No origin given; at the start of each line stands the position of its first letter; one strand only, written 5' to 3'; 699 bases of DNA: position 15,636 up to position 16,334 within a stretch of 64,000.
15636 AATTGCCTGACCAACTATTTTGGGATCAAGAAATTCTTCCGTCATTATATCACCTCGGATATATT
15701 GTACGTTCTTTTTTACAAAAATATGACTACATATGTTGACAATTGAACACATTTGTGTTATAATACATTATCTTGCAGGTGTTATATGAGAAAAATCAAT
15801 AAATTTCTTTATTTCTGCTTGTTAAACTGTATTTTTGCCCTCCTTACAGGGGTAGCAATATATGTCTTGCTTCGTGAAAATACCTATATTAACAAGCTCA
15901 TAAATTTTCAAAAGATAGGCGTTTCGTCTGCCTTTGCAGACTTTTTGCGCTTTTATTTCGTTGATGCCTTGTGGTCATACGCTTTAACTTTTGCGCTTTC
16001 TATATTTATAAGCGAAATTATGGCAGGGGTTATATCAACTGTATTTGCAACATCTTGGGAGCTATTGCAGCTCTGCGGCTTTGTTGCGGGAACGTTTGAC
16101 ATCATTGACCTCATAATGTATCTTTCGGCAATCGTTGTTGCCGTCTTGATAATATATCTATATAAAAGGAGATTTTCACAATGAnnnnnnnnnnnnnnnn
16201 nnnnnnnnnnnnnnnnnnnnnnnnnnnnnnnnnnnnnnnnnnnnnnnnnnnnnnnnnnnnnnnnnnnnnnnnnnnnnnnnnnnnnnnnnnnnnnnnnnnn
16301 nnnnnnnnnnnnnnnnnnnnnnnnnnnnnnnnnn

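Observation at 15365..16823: AT-rich three-gene cassette (XRE regulator, 4-TM protein, DUF5067-like exoprotein) inserted inside an inverted pair of palindromic elements and carrying the same hairpin at both ends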

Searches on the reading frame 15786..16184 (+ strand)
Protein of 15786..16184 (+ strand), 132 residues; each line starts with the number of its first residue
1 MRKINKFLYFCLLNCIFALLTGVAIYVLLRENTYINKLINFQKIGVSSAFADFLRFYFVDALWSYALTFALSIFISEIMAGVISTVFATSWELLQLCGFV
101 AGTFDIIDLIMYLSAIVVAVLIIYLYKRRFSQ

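Call 10: search_protein_families(library=pfam, proteins=[window:15786-16184:+], max_evalue=0.1)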
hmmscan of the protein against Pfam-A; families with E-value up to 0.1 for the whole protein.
window:15786-16184:+ (132 aa): 0 families

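Call 21: find_homologous_proteins(query=window:15786-16184:+)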
Query window:15786-16184:+ (132 aa): 12 proteins with E <= 0.001 among 33 candidates.
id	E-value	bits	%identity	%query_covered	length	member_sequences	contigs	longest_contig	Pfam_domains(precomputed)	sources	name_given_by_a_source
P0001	2.6e-75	269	100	100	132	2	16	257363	-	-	-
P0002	4.9e-59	216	82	99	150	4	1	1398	-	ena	-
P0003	5.0e-58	213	82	99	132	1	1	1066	-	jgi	jgi:hypothetical protein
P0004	5.1e-46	174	69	92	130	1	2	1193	-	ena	-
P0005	2.7e-33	133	54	98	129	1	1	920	-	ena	-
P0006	4.4e-32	129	54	98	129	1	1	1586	-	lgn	-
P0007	3.4e-29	120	52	95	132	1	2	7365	-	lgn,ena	-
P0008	1.1e-28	118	57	92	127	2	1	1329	-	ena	-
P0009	3.9e-28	117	46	98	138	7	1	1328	-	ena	-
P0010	6.9e-17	80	60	55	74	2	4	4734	-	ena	-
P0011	8.3e-14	70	36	89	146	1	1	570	-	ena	-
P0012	8.0e-13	67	37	95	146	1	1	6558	-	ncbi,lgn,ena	-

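Call 24: find_encoding_contigs(protein=P0007, flank=5000, max_places=3)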
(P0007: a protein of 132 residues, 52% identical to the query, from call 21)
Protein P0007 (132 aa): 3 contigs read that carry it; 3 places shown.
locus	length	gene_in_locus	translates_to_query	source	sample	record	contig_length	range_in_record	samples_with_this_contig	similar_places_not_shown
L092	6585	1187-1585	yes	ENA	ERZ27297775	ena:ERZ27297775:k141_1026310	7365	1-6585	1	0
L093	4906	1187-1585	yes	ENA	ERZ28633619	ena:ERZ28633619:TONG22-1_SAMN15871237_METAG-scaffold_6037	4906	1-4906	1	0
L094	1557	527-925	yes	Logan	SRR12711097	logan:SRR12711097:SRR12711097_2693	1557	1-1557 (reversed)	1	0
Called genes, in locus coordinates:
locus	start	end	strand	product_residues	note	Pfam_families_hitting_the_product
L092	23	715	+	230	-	PF00072:Response_reg, PF00486:Trans_reg_C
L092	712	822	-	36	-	-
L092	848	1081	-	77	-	PF12844:HTH_19, PF01381:HTH_3, PF13443:HTH_26 (weak)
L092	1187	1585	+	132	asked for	-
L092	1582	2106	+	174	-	PF16729:DUF5067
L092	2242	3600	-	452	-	PF05167:DUF711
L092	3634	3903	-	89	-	PF01842:ACT (weak), PF13291:ACT_4 (weak), PF13740:ACT_6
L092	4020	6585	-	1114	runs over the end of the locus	?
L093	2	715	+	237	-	?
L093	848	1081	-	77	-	PF12844:HTH_19, PF01381:HTH_3, PF13443:HTH_26 (weak)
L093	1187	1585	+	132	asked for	-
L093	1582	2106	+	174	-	PF16729:DUF5067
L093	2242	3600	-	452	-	PF05167:DUF711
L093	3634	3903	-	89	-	PF01842:ACT (weak), PF13291:ACT_4 (weak), PF13740:ACT_6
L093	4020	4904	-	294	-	?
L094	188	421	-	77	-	PF12844:HTH_19, PF01381:HTH_3, PF13443:HTH_26 (weak)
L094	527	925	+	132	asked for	-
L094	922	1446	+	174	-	PF16729:DUF5067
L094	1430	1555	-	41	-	?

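Call 25: find_encoding_contigs(protein=P0012, flank=5000, max_places=3)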
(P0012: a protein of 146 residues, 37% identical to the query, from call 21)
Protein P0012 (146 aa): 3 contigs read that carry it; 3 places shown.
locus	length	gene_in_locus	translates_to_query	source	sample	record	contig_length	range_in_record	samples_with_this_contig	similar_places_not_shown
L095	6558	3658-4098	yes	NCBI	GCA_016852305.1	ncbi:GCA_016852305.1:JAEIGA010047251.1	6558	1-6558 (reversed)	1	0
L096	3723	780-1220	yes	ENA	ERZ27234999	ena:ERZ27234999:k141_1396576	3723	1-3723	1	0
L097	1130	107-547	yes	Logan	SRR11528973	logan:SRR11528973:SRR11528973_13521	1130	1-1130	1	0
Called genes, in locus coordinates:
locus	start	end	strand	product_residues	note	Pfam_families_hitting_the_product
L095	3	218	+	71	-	?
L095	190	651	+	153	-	PF22811:Zn_ribbon_NrdR, PF03477:ATP-cone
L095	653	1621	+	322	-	PF01207:Dus, PF01180:DHO_dh (faint)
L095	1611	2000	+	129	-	PF07009:NusG_II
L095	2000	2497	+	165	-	PF07456:Hpre_diP_synt_I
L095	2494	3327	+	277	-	PF20434:BD-FAE, PF07859:Abhydrolase_3, PF00326:Peptidase_S9, PF01738:DLH (weak)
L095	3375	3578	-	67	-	PF13443:HTH_26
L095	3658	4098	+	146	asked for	-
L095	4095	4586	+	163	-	PF16729:DUF5067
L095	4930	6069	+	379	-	PF00266:Aminotran_5, PF00155:Aminotran_1_2 (faint)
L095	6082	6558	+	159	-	?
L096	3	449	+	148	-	?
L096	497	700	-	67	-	PF13443:HTH_26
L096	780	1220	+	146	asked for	-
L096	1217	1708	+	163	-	PF16729:DUF5067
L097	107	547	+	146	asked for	-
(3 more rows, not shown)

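Call 31: search_protein_families(library=phrogs, proteins=[window:15786-16184:+], max_evalue=0.01)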
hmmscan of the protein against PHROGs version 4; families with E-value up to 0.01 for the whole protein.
window:15786-16184:+ (132 aa): 0 families

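Call 32: search_protein_families(library=padloc, proteins=[window:15786-16184:+], max_evalue=0.01)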
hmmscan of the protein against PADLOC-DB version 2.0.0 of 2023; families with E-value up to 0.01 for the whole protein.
window:15786-16184:+ (132 aa): 0 families

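Call 33: search_protein_families(library=ncbifam, proteins=[window:15786-16184:+], max_evalue=0.01)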
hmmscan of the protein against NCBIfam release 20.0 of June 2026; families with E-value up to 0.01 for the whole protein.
window:15786-16184:+ (132 aa): 0 families

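Call 42: find_encoding_contigs(protein=P0006, flank=3000, max_places=2)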
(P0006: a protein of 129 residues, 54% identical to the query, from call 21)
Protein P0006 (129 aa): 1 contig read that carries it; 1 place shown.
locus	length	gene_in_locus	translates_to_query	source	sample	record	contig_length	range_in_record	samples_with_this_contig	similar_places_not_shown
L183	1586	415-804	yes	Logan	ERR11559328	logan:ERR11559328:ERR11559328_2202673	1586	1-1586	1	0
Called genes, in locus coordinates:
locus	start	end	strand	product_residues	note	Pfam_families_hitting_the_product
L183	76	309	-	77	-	PF12844:HTH_19 (weak), PF01381:HTH_3, PF13443:HTH_26 (weak)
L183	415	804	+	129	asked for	-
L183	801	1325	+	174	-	PF16729:DUF5067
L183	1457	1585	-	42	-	?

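Call 43: find_encoding_contigs(protein=P0002, flank=3000, max_places=2)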
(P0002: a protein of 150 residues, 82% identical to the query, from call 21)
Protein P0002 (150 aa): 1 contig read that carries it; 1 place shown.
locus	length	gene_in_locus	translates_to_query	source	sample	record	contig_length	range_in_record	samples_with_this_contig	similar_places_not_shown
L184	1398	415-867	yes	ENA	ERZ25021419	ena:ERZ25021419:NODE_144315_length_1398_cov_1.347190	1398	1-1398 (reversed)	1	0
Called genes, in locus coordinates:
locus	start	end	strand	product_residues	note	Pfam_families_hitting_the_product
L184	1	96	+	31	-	?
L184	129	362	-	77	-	PF12844:HTH_19, PF01381:HTH_3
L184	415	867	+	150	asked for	-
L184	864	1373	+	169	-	PF16729:DUF5067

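Call 44: find_encoding_contigs(protein=P0009, flank=3000, max_places=2)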
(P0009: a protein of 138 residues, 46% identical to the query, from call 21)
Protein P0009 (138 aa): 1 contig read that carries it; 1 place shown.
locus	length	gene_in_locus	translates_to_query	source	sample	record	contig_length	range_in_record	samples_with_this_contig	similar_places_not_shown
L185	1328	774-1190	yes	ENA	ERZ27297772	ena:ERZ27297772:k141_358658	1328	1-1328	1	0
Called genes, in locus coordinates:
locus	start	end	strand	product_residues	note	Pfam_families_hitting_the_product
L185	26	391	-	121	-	PF05987:DUF898, PF20403:DUF6693 (faint), PF05987:DUF898 (weak)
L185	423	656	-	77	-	PF13560:HTH_31 (weak), PF12844:HTH_19, PF01381:HTH_3, PF13443:HTH_26 (weak)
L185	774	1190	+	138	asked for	-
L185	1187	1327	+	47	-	?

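Call 53: search_protein_families(library=pfam, alignment_id=A2, max_evalue=10)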
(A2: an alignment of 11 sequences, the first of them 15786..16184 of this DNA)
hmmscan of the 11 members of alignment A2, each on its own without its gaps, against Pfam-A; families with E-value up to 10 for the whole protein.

A. member 1, window:15786-16184:+ (132 aa): 2 families
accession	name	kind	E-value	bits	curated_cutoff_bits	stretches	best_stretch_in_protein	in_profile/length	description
PF17410.7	Stevor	-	1.4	8.8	25.4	1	83-129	213-261/275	Subtelomeric Variable Open Reading frame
PF20617.3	DUF6803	-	1.5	9.4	27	1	67-123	52-108/162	Family of unknown function (DUF6803)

B. families by the number of members that match (of 11 scanned): 10 families
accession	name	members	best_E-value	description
PF10990.13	DUF2809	6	0.041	Protein of unknown function (DUF2809)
PF07178.16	TraL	2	1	TraL protein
PF22526.2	DUF7000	1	0.0075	Domain of unknown function (DUF7000)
PF04892.17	VanZ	1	0.012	VanZ like family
PF10066.14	DUF2304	1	0.098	Uncharacterized conserved protein (DUF2304)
PF09796.14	QCR10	1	0.1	Ubiquinol-cytochrome-c reductase complex subunit (QCR10)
PF07214.17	DUF1418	1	0.16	Protein of unknown function (DUF1418)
PF15675.10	CLLAC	1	0.9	CLLAC-motif containing domain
PF17410.7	Stevor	1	1.4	Subtelomeric Variable Open Reading frame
PF20617.3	DUF6803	1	1.5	Family of unknown function (DUF6803)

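Call 69: search_protein_representatives(alignment_id=A2)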
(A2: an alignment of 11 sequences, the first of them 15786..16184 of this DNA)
Query: 11 sequences, 132 profile positions. Proteins with E-value up to 0.001 (for the whole library): 2375; up to 1e-10: 700; up to 1e-30: 11. The best 150 are listed.
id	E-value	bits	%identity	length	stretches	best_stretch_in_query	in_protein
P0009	2.8e-52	192.8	-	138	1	1-131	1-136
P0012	6.0e-50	185.2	-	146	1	1-131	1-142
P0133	6.6e-41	155.9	-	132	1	1-129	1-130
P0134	2.6e-38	147.5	-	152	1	1-129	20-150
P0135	8.8e-37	142.6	-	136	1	1-131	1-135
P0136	3.5e-35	137.4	-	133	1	8-131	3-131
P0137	8.3e-34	133.0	-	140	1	5-129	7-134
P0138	1.4e-32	129.0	-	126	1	7-121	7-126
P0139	1.7e-32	128.7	-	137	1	6-128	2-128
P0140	4.5e-31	124.1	-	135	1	1-130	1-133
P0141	5.0e-31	124.0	-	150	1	27-129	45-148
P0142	4.6e-30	120.9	-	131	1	8-130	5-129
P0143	2.3e-29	118.6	-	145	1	8-130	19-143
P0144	3.0e-29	118.2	-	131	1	5-131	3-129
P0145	6.4e-29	117.2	-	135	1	1-128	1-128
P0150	4.6e-26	107.9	-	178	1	5-124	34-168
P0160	2.5e-24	102.3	-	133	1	9-127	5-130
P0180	3.9e-23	98.4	-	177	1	7-127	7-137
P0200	4.5e-22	95.0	-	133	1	10-126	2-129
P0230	4.3e-21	91.8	-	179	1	5-127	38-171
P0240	1.1e-20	90.5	-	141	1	9-130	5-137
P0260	2.1e-19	86.4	-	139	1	5-129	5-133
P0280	4.3e-19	85.4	-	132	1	10-123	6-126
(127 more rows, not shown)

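Call 70: predict_structure(alignment_id=A2)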
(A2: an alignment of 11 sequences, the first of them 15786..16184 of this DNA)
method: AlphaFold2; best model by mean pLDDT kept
length: 132 residues; sequences in the alignment: 11
mean_pLDDT: 82.5   pTM: 0.74
mean pLDDT of the five models: 82.5, 80.0, 77.2, 66.9, 60.4
residues with pLDDT >= 90: 61; 70-90: 47; 50-70: 21; < 50: 3
segments of 3 or more residues with pLDDT < 50: none
pLDDT, mean of each block of 10 residues (from residue 1): 78 93 79 55 57 79 94 94 94 87 82 95 91 57
secondary structure, 60 per line:
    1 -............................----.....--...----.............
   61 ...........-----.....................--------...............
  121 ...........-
elements in order: H2-29 H34-38 H48-71 H77-97 H106-131

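Call 71: search_protein_families(library=pfam, proteins=[P0133, P0140, P0150, P0160, P0180, P0200, P0230, P0240, P0260, P0280], max_evalue=0.01)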
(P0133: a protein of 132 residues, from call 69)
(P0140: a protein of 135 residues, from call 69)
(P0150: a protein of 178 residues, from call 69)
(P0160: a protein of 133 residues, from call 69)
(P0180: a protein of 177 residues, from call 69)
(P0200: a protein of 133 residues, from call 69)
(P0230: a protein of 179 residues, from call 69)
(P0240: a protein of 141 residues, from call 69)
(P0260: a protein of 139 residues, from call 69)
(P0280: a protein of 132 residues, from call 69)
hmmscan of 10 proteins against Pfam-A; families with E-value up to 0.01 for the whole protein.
P0133 (132 aa): 0 families

P0140 (135 aa): 0 families

P0150 (178 aa): 1 family
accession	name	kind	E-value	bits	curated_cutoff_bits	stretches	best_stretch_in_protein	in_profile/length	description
PF04892.17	VanZ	-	0.0041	18.2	30.1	1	48-166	4-121/126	VanZ like family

P0160 (133 aa): 0 families

P0180 (177 aa): 1 family
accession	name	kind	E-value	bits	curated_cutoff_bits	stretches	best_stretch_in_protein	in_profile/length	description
PF10990.13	DUF2809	-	0.0013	19.8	29.3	1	57-110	4-55/86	Protein of unknown function (DUF2809)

P0200 (133 aa): 0 families

P0230 (179 aa): 2 families
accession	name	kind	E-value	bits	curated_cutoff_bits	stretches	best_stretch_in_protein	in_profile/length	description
PF04892.17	VanZ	-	0.00096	20.2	30.1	0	43-163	55-118/126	VanZ like family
PF10990.13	DUF2809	-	0.0011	20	29.3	1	91-144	3-55/86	Protein of unknown function (DUF2809)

P0240 (141 aa): 0 families

P0260 (139 aa): 0 families

P0280 (132 aa): 0 families

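Call 73: fold_search(model_id=the predicted structure, library=pdb)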
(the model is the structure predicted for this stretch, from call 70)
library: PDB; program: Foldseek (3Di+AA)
matches with E <= 10: 57; with E <= 0.001: 0
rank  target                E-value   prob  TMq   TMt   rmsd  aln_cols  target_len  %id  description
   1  6wvd                  2.2e+00  0.16  0.35  0.16  11.1       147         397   12  Human JAGN1 (released 2021-01-13)
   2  5jr9_A                2.3e+00  0.09  0.24  0.18  16.9       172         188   14  Crystal structure of apo-NeC3PO (released 2016-09-28)
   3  8vlw_B                3.9e+00  0.06  0.21  0.14  26.5       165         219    9  TolQ-TolR inner membrane protein complex from Acinetobacter baumannii (released 2025-01-15)
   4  5jr9_B                4.3e+00  0.07  0.24  0.18  16.7       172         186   14  Crystal structure of apo-NeC3PO (released 2016-09-28)
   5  1rhg_A                4.3e+00  0.06  0.22  0.20  17.6       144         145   13  THE STRUCTURE OF GRANULOCYTE-COLONY-STIMULATING FACTOR AND ITS RELATIONSHIP TO THOSE OF OTHER GROWTH FACTORS (released 1994-01-31)
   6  1yo7_A                4.5e+00  0.14  0.34  0.36  10.5       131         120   10  Re-engineering topology of the homodimeric ROP protein into a single-chain 4-helix bundle (released 2005-02-15)
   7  2rld_C                4.7e+00  0.13  0.33  0.36  10.6       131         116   13  CRYSTAL STRUCTURE OF A PROTEIN WITH UNKNOWN FUNCTION FROM S23 RIBOSOMAL PROTEIN FAMILY (BT_0352) FROM BACTEROIDES THET (released 2007-10-30)
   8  9ddm_D                5.0e+00  0.05  0.23  0.15  27.0       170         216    9  E. coli TolAQR conformation I (released 2025-07-09)
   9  8g3k_B                5.2e+00  0.08  0.27  0.25  14.5       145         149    9  Cryo-EM imaging scaffold subunits A and B used to display KRAS G12C complex with GDP (released 2023-08-09)
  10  5jrc_A                5.2e+00  0.06  0.24  0.18  16.8       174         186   13  Crystal structure of NeC3PO in complex with ssRNA. (released 2016-09-28)
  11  5sv0_J                5.2e+00  0.03  0.19  0.13  25.1       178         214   11  Structure of the ExbB/ExbD complex from E. coli at pH 7.0 (released 2016-09-28)
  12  7m5t_MODEL_1_A        5.5e+00  0.06  0.20  0.25  11.7        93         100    9  Solution NMR structure of de novo designed protein 0515 (released 2021-12-15)
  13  5jr9_D                5.5e+00  0.06  0.24  0.18  16.9       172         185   14  Crystal structure of apo-NeC3PO (released 2016-09-28)
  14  5jr9_C                5.8e+00  0.05  0.24  0.18  17.1       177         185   14  Crystal structure of apo-NeC3PO (released 2016-09-28)
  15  5vl4                  6.1e+00  0.08  0.28  0.26  14.9       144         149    7  Accidental minimum contact crystal lattice formed by a redesigned protein oligomer (released 2018-05-23)
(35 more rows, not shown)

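Call 80: find_related_loci(query=A2, collection=viral_contigs, flank=4000)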
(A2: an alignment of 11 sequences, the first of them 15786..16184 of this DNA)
Query A2 (132 aa) in viral_contigs; peptide patterns used: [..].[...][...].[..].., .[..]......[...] (x = any residue, [..] = any of these).
42 stretches matched a pattern, but none encodes a relative of the query by tblastn (E <= 1e-3).

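Call 81: search_protein_families(library=pfam, proteins=[L185:26-391:-], max_evalue=0.01)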
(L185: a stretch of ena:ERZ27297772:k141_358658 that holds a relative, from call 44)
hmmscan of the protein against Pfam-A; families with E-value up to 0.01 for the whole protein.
L185:26-391:- (121 aa): 3 families
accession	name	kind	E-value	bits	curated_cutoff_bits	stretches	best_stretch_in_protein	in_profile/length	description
PF05987.18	DUF898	-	2.3e-18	66.8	28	2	25-86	4-65/336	Bacterial protein of unknown function (DUF898)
PF20403.5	DUF6693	-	5.9e-06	26.9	31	1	30-120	7-103/104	Family of unknown function (DUF6693)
PF14018.11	DUF4234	-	0.00021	21.8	25.3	1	89-112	4-27/70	Domain of unknown function (DUF4234)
